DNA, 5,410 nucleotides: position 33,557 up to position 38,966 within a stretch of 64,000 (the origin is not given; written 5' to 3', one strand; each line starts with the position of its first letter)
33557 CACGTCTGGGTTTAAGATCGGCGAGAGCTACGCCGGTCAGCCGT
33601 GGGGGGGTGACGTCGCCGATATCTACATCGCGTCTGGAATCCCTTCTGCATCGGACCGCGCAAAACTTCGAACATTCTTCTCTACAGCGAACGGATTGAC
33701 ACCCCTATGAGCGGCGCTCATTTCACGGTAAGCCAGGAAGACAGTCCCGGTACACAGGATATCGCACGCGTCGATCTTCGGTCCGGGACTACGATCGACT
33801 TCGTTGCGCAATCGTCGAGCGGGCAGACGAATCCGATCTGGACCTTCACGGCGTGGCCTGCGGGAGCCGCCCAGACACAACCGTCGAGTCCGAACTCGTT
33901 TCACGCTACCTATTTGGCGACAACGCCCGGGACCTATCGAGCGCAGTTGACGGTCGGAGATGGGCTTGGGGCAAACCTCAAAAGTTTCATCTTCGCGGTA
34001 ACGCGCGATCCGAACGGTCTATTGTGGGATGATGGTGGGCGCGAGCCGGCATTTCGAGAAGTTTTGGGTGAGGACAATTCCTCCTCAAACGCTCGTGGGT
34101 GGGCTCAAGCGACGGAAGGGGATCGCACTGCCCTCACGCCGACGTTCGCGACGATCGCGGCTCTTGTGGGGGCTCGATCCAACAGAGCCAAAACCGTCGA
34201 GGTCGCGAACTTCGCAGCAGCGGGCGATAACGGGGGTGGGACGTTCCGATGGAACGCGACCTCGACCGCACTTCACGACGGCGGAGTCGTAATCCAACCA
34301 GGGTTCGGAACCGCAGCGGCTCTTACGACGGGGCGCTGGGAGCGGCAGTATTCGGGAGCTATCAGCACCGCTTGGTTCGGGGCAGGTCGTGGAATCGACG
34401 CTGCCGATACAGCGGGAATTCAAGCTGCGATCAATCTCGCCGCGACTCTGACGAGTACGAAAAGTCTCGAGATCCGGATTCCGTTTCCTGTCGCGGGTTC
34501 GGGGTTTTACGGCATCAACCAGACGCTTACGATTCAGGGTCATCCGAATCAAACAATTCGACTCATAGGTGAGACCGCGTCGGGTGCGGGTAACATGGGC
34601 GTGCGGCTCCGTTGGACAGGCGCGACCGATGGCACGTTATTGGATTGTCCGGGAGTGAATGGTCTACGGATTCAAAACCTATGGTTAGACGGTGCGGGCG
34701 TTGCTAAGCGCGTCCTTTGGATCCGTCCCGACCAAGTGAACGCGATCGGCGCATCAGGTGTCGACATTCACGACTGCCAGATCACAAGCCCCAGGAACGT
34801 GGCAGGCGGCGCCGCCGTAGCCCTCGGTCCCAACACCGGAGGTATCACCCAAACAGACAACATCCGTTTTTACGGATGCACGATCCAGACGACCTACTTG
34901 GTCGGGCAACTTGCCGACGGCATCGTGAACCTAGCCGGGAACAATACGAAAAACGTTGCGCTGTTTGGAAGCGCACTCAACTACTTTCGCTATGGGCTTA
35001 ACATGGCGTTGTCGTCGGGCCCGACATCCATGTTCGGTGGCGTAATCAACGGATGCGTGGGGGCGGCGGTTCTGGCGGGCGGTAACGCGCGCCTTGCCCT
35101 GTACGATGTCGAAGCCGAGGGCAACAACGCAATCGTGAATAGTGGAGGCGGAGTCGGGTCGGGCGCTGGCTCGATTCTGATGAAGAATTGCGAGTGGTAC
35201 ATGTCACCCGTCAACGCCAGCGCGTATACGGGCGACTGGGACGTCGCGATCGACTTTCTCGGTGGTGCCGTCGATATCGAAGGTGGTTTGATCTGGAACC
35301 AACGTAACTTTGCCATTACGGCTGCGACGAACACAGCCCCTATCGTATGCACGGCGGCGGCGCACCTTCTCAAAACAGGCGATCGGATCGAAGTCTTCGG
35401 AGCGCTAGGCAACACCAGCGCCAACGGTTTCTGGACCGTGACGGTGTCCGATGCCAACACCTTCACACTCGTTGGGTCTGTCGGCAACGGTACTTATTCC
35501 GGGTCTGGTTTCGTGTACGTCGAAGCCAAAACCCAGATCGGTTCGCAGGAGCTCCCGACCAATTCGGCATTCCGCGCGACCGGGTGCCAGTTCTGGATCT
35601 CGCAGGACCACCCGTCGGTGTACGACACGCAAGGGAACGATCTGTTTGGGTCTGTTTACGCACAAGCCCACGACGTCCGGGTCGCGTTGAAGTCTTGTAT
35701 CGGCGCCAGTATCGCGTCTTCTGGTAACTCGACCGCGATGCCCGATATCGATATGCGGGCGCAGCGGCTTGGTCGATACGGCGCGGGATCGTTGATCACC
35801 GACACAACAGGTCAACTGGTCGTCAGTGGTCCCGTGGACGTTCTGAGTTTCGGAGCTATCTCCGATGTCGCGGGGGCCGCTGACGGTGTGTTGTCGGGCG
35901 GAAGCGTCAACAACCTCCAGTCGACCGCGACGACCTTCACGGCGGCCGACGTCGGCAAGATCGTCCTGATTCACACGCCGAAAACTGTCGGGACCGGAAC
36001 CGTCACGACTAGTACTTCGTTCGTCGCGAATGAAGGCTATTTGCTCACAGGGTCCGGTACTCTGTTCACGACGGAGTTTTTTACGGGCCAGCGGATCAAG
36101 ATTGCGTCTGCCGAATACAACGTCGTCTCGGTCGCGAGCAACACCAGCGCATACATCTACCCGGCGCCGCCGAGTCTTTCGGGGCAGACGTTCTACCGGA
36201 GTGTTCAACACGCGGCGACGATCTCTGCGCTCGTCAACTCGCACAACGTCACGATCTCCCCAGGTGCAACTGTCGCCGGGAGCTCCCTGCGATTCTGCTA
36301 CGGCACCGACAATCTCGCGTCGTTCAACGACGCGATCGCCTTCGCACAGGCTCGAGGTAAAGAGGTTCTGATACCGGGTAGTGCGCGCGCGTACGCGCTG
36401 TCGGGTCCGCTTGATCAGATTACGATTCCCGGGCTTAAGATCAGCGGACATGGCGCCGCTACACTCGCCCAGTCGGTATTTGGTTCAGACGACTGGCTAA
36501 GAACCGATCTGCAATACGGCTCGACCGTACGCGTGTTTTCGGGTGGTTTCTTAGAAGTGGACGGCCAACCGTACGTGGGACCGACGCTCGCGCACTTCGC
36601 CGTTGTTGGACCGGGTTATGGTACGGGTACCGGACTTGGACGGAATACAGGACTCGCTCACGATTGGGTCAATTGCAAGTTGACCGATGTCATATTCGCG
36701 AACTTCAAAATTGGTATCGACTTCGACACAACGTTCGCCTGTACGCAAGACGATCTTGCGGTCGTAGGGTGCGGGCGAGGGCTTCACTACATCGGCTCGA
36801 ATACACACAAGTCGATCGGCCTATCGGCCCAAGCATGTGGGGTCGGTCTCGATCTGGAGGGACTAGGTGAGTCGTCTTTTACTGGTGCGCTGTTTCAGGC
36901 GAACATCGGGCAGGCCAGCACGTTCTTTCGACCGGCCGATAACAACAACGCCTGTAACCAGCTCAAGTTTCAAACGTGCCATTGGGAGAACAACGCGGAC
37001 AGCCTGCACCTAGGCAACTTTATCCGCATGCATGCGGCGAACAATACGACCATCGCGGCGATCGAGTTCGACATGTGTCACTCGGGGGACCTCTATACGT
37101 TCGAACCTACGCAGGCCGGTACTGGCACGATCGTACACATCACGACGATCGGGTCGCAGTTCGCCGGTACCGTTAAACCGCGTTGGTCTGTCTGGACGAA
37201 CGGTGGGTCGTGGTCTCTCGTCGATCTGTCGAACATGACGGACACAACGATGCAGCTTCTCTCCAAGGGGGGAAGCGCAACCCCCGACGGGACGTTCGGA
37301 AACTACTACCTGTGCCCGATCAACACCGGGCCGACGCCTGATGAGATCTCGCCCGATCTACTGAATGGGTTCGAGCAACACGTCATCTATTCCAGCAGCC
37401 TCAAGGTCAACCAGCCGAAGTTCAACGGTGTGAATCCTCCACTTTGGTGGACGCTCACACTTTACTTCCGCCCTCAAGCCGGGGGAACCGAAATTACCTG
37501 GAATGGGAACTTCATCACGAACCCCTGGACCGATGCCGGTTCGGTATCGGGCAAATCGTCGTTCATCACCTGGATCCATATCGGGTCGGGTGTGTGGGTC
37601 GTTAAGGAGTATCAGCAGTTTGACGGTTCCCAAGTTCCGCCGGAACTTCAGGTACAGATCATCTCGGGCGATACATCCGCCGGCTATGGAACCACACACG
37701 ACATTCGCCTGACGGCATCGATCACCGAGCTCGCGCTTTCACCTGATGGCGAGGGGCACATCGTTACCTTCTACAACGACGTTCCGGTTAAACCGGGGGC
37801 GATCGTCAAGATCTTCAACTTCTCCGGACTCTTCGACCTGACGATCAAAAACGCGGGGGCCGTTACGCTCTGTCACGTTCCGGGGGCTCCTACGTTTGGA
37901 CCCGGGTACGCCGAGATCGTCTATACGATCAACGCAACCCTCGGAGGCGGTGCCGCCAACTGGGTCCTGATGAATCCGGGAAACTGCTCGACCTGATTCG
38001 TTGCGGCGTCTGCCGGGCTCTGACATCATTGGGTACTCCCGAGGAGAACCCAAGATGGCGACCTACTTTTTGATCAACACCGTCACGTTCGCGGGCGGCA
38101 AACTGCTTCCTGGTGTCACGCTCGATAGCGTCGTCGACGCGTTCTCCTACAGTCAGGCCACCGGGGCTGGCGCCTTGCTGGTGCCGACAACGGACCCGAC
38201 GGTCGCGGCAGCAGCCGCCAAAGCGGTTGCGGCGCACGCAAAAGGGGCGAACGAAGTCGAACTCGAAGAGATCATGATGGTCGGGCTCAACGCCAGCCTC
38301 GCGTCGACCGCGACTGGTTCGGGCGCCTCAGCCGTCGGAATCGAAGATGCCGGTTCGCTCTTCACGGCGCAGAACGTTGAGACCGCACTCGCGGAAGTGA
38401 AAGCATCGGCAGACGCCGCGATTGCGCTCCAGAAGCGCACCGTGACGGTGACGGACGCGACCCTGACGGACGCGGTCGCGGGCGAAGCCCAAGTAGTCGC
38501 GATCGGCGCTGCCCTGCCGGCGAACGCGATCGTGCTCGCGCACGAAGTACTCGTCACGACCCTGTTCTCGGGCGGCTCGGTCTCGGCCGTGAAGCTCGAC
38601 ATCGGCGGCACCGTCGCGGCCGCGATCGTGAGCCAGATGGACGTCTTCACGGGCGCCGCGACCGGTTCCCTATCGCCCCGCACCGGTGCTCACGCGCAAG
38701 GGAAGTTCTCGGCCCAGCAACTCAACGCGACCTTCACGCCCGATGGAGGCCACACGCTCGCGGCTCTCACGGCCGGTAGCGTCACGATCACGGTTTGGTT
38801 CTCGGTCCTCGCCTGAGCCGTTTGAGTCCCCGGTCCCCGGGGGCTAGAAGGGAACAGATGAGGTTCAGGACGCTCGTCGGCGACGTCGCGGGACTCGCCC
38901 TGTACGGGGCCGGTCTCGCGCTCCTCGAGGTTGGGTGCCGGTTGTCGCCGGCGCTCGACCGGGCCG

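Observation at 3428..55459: Dispersed 20-bp perfect palindrome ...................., ten copies, kept inside genes in all three frames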

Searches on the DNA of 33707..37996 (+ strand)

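Call 5: search_dna_similar(query=window:33707-37996:+, collection=phages, mode=near, max_rows=20)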
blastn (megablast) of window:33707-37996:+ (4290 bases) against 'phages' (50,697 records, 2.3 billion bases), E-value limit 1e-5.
No match.

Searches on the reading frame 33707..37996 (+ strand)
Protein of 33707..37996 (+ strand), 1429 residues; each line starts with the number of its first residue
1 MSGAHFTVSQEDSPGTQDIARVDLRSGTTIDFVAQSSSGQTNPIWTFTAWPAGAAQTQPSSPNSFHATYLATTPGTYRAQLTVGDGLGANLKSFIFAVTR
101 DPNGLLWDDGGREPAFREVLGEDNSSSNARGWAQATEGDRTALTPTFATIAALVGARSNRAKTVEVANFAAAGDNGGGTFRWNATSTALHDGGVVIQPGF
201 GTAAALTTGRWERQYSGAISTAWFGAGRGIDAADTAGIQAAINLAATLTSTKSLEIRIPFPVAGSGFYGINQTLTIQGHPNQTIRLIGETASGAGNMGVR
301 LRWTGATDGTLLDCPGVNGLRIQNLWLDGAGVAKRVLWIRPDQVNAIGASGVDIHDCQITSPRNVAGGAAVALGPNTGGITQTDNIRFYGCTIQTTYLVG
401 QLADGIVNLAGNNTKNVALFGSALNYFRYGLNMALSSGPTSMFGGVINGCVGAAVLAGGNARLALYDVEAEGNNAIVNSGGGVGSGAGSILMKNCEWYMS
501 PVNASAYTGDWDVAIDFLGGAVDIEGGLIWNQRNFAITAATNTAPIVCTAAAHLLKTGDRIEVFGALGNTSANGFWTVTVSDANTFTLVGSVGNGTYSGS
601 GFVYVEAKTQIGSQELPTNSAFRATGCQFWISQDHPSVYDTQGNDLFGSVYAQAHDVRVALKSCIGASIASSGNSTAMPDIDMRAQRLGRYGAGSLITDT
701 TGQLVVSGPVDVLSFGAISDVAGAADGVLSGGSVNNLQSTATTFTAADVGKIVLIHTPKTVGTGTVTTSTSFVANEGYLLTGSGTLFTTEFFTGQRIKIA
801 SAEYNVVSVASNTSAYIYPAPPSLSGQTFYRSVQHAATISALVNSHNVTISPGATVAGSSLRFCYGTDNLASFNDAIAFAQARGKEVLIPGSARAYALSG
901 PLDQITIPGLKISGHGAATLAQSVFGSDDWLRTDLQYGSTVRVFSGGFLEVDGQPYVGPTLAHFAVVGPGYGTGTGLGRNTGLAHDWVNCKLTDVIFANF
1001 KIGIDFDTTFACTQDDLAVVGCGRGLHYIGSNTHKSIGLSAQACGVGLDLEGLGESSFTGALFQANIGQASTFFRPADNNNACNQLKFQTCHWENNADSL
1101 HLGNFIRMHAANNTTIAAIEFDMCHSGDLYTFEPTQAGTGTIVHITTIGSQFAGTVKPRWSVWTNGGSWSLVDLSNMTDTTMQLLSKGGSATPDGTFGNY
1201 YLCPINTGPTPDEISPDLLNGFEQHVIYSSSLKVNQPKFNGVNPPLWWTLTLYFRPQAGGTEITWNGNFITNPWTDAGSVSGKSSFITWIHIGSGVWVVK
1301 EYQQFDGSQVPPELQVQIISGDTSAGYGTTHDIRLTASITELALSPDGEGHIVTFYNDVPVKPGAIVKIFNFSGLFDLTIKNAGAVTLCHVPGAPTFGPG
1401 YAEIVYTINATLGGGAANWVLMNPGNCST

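Call 9: search_protein_families(library=pfam, proteins=[window:33707-37996:+])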
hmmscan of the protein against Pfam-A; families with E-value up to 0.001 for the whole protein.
window:33707-37996:+ (1429 aa): 0 families

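Call 11: search_protein_families(library=phrogs, proteins=[window:33707-37996:+])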
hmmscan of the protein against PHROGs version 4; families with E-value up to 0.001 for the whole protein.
window:33707-37996:+ (1429 aa): 1 family
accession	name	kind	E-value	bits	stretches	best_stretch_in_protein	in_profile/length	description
phrog_584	-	tail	1.2e-05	26.1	1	534-590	20-76/218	major tail protein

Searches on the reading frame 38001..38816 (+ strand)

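Call 31: search_protein_families(library=pfam, max_evalue=0.01, proteins=[window:38001-38816:+])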
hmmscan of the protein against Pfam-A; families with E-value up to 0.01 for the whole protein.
window:38001-38816:+ (271 aa): 0 families

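Call 32: search_protein_families(library=phrogs, max_evalue=0.01, proteins=[window:38001-38816:+])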
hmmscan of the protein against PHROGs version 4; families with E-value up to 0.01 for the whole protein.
window:38001-38816:+ (271 aa): 1 family
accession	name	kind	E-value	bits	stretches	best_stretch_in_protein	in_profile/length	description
phrog_7154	-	unknown function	0.0068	17.5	0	109-134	17-42/63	-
